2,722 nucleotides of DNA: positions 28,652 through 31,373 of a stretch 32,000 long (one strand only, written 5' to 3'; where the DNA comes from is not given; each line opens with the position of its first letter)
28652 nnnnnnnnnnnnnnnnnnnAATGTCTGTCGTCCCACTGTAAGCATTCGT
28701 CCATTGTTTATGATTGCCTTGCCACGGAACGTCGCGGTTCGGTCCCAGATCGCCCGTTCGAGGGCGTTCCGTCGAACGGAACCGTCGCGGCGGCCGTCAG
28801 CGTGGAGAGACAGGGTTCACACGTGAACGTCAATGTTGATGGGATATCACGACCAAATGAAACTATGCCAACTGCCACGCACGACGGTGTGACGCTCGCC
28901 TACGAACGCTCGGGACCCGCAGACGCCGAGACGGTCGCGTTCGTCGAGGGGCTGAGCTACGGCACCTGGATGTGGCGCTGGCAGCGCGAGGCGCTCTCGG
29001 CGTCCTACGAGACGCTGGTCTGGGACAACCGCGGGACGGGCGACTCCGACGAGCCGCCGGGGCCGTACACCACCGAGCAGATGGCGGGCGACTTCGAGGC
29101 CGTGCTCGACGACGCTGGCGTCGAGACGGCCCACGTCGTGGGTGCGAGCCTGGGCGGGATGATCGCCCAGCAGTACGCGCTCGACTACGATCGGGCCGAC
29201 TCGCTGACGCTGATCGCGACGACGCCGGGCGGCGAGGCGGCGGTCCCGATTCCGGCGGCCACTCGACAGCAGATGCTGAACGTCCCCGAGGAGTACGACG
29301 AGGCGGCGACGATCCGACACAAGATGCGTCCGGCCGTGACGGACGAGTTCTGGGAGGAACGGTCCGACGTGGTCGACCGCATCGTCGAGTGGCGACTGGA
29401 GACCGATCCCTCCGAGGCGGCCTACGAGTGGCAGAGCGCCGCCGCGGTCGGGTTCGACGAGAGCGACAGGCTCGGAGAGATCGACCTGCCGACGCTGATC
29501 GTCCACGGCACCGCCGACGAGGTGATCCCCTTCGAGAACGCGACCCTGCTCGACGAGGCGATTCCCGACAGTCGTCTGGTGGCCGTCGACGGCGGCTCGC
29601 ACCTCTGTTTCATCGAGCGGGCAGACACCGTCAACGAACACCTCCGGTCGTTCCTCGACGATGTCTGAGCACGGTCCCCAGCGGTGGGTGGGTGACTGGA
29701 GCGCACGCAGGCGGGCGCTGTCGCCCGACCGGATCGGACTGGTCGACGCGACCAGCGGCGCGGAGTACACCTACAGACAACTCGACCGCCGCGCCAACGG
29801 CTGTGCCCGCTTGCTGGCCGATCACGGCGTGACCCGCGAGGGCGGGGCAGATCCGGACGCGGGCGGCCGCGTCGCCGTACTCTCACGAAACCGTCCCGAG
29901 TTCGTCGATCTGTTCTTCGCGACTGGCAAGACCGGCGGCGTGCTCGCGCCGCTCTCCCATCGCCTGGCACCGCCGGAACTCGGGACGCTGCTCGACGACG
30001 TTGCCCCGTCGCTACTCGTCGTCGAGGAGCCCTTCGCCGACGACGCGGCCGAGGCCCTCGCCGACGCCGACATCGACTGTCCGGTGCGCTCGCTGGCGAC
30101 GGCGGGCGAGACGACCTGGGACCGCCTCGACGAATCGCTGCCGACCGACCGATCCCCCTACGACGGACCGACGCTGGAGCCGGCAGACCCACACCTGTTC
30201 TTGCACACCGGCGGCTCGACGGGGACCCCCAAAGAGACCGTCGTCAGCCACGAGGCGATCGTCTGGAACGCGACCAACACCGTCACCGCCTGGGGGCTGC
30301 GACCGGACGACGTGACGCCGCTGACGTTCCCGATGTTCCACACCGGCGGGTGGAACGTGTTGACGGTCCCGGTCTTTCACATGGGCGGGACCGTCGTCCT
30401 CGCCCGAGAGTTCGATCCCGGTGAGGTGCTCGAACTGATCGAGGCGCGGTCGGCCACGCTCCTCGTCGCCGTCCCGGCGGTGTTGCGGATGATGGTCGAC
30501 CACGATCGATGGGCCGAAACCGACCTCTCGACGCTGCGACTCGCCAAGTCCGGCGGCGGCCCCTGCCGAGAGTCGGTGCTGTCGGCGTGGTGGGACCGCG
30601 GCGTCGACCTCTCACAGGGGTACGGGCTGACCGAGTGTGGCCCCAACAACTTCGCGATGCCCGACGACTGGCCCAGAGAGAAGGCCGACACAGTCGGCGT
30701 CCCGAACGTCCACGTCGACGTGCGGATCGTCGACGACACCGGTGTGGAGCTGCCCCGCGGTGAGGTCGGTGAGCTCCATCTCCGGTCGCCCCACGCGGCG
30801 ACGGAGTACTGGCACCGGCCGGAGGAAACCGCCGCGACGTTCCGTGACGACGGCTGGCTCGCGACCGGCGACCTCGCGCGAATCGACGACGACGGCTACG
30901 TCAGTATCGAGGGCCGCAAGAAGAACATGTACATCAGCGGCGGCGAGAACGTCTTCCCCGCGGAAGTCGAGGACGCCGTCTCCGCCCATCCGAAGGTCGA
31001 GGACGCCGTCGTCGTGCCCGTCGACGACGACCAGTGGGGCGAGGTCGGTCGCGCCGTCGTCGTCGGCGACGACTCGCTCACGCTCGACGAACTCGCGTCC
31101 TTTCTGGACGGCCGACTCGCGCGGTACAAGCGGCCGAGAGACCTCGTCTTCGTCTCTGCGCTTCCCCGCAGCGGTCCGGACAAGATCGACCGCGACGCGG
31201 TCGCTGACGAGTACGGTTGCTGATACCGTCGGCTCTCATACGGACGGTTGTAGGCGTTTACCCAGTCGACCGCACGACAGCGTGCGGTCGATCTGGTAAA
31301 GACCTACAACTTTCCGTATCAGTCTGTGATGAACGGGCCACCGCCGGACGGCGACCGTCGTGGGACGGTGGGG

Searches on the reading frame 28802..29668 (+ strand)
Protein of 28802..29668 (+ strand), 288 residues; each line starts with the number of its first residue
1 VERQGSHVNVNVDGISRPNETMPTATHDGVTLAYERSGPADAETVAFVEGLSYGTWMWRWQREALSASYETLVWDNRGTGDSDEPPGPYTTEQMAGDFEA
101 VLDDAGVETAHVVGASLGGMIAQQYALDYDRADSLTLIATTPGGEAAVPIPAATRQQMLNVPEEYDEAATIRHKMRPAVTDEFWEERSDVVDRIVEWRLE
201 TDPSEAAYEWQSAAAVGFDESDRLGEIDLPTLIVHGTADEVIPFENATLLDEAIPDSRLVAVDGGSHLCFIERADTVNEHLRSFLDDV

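Call 44: search_protein_families(library=pfam, proteins=[window:28802-29668:+], max_evalue=0.00001)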
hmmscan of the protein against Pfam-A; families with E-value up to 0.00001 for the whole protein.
window:28802-29668:+ (288 aa): 5 families
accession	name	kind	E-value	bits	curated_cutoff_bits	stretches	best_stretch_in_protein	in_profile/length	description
PF00561.26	Abhydrolase_1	-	1.8e-24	87.2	25.8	1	45-273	3-244/245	alpha/beta hydrolase fold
PF12697.13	Abhydrolase_6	-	3.4e-17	64.3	26.3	1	52-279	8-216/217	Alpha/beta hydrolase family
PF12146.15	Hydrolase_4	-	7e-15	55.4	27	1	67-273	30-238/239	Serine aminopeptidase, S33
PF08386.16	Abhydrolase_4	-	8.1e-07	29.5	21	1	210-287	18-93/103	TAP-like protein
PF12695.13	Abhydrolase_5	-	1.3e-06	28.7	27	0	104-145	53-94/164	Alpha/beta hydrolase family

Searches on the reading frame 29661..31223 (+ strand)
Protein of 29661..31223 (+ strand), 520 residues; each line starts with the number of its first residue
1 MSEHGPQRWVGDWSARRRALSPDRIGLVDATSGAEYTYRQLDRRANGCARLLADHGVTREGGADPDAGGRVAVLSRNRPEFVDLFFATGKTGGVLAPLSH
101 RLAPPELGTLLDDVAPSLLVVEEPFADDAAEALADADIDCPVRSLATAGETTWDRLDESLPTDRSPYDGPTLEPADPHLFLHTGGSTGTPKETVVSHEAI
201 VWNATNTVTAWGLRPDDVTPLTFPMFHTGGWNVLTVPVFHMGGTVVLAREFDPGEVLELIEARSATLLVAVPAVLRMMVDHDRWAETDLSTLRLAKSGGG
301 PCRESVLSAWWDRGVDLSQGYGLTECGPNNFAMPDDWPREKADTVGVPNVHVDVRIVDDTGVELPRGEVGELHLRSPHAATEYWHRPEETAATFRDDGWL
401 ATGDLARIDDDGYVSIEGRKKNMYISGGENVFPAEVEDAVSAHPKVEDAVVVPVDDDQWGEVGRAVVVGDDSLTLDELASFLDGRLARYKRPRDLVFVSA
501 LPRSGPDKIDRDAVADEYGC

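Call 44: search_protein_families(library=pfam, proteins=[window:29661-31223:+], max_evalue=0.00001)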
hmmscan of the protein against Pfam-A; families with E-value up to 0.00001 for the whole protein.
window:29661-31223:+ (520 aa): 2 families
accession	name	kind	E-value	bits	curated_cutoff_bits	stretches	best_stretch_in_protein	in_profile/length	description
PF00501.34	AMP-binding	-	4.2e-73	246.8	29.9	1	19-384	6-384/384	AMP-binding enzyme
PF13193.12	AMP-binding_C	-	2.8e-15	57.4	24.5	1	435-506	1-74/76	AMP-binding enzyme C-terminal domain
